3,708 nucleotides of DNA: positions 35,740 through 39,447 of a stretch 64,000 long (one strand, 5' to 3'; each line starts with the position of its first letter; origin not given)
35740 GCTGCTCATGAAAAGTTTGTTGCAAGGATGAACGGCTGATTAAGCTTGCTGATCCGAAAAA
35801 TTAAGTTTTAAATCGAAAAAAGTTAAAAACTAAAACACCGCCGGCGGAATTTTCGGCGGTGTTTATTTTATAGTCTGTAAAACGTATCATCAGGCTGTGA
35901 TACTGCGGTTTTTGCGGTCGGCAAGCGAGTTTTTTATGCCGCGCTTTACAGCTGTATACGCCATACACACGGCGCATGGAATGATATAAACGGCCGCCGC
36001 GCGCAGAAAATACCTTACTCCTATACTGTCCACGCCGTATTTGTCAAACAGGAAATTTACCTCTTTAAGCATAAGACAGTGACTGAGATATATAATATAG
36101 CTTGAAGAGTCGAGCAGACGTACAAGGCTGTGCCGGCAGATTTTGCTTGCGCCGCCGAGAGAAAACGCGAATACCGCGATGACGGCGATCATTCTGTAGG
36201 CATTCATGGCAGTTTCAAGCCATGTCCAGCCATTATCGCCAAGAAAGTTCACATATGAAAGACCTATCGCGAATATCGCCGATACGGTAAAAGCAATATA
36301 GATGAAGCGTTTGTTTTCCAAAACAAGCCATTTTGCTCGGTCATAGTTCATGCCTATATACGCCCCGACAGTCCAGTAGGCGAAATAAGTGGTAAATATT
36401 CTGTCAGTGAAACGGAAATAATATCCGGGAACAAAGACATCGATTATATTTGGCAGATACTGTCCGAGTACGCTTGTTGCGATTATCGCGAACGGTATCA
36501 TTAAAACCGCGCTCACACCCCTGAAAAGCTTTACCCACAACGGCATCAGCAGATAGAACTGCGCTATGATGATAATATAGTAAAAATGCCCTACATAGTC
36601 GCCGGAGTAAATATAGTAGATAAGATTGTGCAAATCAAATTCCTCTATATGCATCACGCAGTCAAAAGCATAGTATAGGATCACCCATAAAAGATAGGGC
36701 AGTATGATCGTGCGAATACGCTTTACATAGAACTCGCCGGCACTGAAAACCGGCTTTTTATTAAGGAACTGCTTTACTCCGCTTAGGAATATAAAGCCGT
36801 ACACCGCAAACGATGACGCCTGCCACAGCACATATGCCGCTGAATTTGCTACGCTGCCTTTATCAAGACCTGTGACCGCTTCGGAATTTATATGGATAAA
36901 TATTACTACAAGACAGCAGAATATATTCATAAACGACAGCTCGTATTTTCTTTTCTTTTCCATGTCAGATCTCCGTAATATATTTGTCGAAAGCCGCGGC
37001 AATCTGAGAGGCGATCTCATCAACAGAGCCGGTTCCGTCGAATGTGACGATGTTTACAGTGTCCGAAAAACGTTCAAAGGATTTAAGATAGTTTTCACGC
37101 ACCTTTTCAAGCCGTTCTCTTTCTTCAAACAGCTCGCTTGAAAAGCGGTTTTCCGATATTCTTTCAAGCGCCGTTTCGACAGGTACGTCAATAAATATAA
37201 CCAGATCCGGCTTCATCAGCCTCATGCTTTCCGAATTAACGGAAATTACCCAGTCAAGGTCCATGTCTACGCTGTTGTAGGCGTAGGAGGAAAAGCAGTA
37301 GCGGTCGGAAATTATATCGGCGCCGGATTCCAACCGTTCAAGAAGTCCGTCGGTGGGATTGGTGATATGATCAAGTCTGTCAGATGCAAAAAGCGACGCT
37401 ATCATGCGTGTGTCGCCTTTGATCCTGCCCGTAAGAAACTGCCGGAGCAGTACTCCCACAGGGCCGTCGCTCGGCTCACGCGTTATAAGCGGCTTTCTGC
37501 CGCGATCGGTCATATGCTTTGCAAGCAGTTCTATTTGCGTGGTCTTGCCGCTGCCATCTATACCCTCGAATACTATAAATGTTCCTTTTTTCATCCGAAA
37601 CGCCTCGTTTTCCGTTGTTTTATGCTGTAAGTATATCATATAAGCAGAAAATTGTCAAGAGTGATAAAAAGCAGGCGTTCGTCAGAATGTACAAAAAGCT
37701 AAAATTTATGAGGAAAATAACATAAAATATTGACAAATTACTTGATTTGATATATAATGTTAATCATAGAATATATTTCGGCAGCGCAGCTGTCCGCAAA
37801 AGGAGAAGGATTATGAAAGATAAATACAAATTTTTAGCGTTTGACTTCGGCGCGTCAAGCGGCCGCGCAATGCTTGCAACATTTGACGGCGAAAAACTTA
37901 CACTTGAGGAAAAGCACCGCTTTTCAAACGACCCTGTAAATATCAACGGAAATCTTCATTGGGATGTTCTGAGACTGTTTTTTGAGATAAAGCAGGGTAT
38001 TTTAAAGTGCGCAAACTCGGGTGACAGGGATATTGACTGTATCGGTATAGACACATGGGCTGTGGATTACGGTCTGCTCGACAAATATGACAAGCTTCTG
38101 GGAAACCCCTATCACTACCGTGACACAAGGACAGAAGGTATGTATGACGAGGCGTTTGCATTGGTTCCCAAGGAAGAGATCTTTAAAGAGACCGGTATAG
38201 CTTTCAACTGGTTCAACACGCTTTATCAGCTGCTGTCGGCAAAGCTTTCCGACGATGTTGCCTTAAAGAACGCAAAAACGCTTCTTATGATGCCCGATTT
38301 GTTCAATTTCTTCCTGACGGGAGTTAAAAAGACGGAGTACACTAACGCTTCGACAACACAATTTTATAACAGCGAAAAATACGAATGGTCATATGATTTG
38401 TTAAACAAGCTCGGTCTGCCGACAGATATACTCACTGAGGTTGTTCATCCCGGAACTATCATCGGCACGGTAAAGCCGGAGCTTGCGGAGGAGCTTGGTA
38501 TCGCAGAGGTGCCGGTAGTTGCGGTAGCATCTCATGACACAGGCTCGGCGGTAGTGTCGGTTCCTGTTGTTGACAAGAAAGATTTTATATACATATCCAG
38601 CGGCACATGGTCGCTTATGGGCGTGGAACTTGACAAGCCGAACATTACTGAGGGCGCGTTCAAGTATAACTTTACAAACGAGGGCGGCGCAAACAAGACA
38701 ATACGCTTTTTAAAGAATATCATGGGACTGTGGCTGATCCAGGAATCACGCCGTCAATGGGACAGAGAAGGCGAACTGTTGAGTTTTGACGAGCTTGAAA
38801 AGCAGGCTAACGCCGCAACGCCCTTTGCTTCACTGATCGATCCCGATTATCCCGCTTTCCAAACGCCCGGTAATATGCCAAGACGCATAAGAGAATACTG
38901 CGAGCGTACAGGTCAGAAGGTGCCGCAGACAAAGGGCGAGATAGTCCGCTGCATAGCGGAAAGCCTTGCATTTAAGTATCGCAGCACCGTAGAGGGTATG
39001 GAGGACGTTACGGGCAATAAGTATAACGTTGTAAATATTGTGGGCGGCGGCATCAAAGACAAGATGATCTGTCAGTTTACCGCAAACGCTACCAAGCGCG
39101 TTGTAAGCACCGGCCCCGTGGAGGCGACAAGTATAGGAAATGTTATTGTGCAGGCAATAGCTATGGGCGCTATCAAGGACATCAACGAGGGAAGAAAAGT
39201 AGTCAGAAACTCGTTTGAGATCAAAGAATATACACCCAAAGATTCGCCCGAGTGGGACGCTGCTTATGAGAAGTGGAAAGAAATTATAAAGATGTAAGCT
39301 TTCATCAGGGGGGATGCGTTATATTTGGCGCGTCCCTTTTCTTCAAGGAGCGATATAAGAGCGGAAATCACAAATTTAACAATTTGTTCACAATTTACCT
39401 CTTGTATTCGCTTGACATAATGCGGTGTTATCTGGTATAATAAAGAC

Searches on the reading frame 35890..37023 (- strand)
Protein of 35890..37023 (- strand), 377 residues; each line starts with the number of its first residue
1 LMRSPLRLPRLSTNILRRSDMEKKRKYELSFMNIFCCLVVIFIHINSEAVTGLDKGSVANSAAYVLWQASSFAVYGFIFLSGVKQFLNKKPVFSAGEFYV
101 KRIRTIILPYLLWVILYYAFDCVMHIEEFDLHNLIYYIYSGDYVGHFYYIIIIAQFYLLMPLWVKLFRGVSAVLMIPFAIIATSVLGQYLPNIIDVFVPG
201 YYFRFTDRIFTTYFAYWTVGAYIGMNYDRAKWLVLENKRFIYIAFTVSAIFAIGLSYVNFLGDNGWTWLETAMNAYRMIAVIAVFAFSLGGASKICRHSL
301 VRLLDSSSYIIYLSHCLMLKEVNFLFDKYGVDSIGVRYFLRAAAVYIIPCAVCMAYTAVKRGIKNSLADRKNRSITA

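Call 74: search_protein_families(library=pfam, proteins=[window:35890-37023:-], max_evalue=0.00001)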
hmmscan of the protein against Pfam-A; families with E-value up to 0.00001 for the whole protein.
window:35890-37023:- (377 aa): 1 family
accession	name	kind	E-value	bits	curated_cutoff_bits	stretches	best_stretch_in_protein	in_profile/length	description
PF01757.29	Acyl_transf_3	-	1.7e-27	96.8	31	1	29-355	4-323/326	Acyltransferase domain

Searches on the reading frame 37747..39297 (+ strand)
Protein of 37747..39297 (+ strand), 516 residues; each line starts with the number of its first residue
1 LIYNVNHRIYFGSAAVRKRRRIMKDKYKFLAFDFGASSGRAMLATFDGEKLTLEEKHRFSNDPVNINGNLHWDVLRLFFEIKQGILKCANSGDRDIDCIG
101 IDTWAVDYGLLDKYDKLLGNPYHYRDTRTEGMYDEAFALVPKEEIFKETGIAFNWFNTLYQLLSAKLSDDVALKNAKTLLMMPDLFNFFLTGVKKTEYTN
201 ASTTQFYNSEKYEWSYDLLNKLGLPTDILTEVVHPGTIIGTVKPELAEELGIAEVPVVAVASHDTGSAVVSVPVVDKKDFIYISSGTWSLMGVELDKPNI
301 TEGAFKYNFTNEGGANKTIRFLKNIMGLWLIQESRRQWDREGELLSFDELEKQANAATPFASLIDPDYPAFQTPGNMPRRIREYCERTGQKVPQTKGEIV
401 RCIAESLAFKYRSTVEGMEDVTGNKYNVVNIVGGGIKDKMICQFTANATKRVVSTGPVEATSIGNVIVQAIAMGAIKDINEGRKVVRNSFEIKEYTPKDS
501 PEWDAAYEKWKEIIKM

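Call 73: search_protein_families(library=pfam, proteins=[window:37747-39297:+], max_evalue=0.00001)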
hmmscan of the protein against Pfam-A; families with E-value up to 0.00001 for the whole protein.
window:37747-39297:+ (516 aa): 2 families
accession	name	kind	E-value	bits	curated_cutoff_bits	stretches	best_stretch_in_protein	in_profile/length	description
PF02782.22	FGGY_C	-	3.8e-43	148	27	1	282-473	2-198/198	FGGY family of carbohydrate kinases, C-terminal domain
PF00370.27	FGGY_N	-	7.5e-33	114.6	28.8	1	30-270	3-244/245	FGGY family of carbohydrate kinases, N-terminal domain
